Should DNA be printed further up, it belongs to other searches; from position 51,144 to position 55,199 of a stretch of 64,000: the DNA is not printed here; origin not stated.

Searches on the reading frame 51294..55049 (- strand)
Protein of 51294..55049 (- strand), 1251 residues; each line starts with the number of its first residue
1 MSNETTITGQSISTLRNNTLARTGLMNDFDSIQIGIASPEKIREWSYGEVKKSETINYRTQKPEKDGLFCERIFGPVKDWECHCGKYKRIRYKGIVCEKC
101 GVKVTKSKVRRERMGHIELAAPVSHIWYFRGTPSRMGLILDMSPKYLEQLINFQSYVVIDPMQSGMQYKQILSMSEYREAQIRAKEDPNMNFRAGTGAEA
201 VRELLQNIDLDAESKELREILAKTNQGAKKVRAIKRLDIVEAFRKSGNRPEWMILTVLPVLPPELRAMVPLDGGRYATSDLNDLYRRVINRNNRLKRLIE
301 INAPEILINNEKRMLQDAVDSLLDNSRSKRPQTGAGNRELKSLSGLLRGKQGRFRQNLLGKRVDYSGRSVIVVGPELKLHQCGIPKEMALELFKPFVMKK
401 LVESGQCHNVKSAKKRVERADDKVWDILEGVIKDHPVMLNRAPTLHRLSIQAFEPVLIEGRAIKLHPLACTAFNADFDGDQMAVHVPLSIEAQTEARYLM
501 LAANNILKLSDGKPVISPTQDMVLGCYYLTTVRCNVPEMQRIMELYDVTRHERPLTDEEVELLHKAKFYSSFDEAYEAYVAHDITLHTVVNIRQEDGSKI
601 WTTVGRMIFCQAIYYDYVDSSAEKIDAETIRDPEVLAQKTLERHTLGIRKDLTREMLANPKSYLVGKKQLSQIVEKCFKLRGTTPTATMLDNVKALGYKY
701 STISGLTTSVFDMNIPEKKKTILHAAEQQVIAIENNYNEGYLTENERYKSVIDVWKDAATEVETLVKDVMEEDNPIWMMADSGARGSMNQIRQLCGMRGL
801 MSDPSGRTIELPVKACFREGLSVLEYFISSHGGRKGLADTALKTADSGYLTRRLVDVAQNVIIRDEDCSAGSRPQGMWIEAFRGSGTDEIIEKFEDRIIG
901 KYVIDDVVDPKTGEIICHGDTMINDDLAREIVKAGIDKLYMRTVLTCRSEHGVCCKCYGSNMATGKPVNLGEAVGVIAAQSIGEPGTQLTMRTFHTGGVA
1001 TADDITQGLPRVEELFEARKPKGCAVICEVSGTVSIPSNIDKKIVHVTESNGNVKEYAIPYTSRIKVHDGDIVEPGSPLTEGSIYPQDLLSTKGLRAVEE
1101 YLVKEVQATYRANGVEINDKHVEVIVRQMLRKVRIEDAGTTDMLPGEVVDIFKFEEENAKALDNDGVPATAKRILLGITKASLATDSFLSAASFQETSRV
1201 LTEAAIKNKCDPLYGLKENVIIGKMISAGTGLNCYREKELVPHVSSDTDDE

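Call 5: search_protein_families(library=pfam, proteins=[window:51294-55049:-], max_evalue=0.001)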
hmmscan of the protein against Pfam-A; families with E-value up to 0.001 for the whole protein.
window:51294-55049:- (1251 aa): 5 families
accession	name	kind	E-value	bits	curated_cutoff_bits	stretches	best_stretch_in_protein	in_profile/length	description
PF04997.17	RNA_pol_Rpb1_1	-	2.8e-81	273.7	39.7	1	28-358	3-312/312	RNA polymerase Rpb1, domain 1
PF04998.22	RNA_pol_Rpb1_5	-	2.4e-61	208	28.5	1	820-1183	1-264/267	RNA polymerase Rpb1, domain 5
PF00623.25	RNA_pol_Rpb1_2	-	2e-39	135.9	25.3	1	360-501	1-165/166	RNA polymerase Rpb1, domain 2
PF04983.23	RNA_pol_Rpb1_3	-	1.1e-23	84.4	28.9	1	505-713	1-162/162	RNA polymerase Rpb1, domain 3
PF05000.22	RNA_pol_Rpb1_4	-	4e-15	56.1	24.8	1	743-807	2-81/107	RNA polymerase Rpb1, domain 4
